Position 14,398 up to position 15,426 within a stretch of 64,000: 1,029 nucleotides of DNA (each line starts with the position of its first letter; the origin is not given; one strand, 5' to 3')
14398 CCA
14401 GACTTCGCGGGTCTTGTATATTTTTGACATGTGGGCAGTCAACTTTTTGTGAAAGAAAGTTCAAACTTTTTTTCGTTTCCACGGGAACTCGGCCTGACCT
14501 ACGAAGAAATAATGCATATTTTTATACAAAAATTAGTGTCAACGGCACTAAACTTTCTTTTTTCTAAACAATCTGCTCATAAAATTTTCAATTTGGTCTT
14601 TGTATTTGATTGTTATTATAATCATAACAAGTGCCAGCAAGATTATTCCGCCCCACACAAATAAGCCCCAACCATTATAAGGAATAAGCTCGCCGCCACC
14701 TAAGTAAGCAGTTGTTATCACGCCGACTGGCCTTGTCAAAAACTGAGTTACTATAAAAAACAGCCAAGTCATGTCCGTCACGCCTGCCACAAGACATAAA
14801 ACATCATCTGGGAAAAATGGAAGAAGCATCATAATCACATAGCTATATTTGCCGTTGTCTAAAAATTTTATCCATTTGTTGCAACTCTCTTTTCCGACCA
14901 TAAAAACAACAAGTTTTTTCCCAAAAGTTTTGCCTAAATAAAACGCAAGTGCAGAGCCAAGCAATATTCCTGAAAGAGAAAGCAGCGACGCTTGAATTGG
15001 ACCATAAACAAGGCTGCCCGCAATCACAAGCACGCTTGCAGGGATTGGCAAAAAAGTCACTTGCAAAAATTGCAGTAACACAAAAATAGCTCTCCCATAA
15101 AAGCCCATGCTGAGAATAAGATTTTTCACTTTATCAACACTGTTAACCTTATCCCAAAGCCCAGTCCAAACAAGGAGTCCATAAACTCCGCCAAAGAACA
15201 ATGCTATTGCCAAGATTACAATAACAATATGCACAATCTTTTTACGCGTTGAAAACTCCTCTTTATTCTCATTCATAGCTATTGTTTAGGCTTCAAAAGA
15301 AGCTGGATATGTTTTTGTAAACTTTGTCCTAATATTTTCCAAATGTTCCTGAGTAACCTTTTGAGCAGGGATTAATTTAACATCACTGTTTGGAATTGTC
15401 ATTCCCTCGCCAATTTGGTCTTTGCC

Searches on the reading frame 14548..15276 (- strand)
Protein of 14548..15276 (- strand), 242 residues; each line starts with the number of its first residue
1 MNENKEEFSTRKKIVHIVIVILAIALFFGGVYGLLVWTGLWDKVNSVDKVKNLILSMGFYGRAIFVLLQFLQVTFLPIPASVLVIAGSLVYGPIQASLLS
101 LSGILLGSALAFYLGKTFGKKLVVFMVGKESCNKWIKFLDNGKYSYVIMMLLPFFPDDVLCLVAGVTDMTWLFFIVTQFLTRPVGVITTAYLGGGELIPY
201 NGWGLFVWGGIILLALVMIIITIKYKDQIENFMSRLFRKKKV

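Call 29: find_encoding_contigs(protein=window:14548-15276:-, flank=2500, max_places=10)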
Protein window:14548-15276:- (242 aa): 1 contig read that carries it; 1 place shown.
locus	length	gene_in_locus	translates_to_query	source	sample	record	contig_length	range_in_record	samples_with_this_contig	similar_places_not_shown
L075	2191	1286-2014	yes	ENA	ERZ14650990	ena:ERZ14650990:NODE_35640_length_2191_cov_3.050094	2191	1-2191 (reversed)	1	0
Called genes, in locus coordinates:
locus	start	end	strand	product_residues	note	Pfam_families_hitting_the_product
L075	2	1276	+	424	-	?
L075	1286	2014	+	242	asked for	PF09335:VTT_dom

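Call 44: find_homologous_proteins(query=window:14551-15276:-, max_evalue=1e-40)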
Query window:14551-15276:- (242 aa): 720 proteins with E <= 1e-40 among 2636 candidates; the best 120 are listed.
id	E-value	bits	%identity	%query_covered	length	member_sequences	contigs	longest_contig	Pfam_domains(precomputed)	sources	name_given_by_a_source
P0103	7.4e-151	519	100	100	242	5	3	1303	PF09335.17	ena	-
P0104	6.0e-124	431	80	98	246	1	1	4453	PF09335.17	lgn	-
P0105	7.2e-120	417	80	98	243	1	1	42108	PF09335.17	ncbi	-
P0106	9.7e-119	414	80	97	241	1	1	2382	PF09335.17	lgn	-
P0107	1.3e-118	413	79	98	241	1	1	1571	PF09335.17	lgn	-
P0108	4.7e-118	411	79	98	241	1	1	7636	PF09335.17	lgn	-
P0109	1.1e-116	407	75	97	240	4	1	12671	PF09335.17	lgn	-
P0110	2.5e-116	406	76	95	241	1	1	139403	PF09335.17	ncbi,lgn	-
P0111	3.6e-116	405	75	98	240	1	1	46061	PF09335.17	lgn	-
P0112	2.4e-114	399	75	100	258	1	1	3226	PF09335.17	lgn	-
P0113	2.5e-114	399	73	100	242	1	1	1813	PF09335.17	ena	-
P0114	2.4e-112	393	73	98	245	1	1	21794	PF09335.17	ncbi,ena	-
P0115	2.5e-109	383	69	99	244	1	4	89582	PF09335.17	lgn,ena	-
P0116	2.1e-108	380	70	98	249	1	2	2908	PF09335.17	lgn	-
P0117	2.4e-106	373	71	98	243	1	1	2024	PF09335.17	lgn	-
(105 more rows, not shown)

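Call 45: find_encoding_contigs(protein=P0105, flank=3000, max_places=5)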
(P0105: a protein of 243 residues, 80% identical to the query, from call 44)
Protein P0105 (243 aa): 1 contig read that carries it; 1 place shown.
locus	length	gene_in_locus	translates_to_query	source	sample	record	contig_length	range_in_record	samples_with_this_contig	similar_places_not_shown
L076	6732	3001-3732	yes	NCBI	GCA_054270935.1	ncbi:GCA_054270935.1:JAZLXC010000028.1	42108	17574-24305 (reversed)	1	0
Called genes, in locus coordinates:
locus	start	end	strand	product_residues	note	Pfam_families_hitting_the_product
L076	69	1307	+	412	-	PF01743:PolyA_pol, PF12627:PolyA_pol_RNAbd (faint)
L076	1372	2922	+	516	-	PF12229:PG_binding_4, PF04294:VanW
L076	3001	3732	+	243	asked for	PF09335:VTT_dom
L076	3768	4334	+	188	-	PF03167:UDG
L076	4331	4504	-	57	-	PF01476:LysM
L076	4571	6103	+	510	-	PF01943:Polysacc_synt, PF13440:Polysacc_synt_3 (faint)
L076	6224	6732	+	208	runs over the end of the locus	PF04239:DUF421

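Call 46: find_encoding_contigs(protein=P0104, flank=3000, max_places=5)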
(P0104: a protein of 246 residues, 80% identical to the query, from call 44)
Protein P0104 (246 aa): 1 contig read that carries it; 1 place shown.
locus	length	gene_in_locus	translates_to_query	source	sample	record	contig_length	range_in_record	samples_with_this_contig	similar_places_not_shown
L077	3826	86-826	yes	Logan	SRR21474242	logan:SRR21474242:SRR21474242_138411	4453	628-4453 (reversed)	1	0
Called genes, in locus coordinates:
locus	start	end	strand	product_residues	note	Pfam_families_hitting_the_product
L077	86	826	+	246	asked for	PF09335:VTT_dom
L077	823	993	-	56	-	PF01476:LysM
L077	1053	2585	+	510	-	PF01554:MatE (weak), PF01943:Polysacc_synt, PF13440:Polysacc_synt_3 (faint)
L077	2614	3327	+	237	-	PF04239:DUF421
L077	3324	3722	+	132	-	PF14276:DUF4363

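Call 47: find_encoding_contigs(protein=P0110, flank=3000, max_places=5)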
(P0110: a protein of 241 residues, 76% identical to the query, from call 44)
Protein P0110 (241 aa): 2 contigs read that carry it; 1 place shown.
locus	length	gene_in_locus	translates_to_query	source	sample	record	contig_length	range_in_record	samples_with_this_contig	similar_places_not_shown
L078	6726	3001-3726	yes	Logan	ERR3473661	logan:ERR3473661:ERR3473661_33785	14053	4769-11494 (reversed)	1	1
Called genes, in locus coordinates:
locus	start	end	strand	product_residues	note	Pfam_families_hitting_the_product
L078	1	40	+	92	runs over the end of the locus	-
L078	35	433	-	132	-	PF14276:DUF4363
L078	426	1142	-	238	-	PF04239:DUF421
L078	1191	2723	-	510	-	PF01554:MatE (weak), PF01943:Polysacc_synt, PF13440:Polysacc_synt_3 (faint), PF03023:MurJ (weak)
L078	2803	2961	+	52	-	PF01476:LysM, PF23473:LysM3_LYK4_5 (weak)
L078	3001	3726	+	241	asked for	PF09335:VTT_dom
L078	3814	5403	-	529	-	PF12229:PG_binding_4, PF04294:VanW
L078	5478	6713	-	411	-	PF01743:PolyA_pol, PF12627:PolyA_pol_RNAbd (faint)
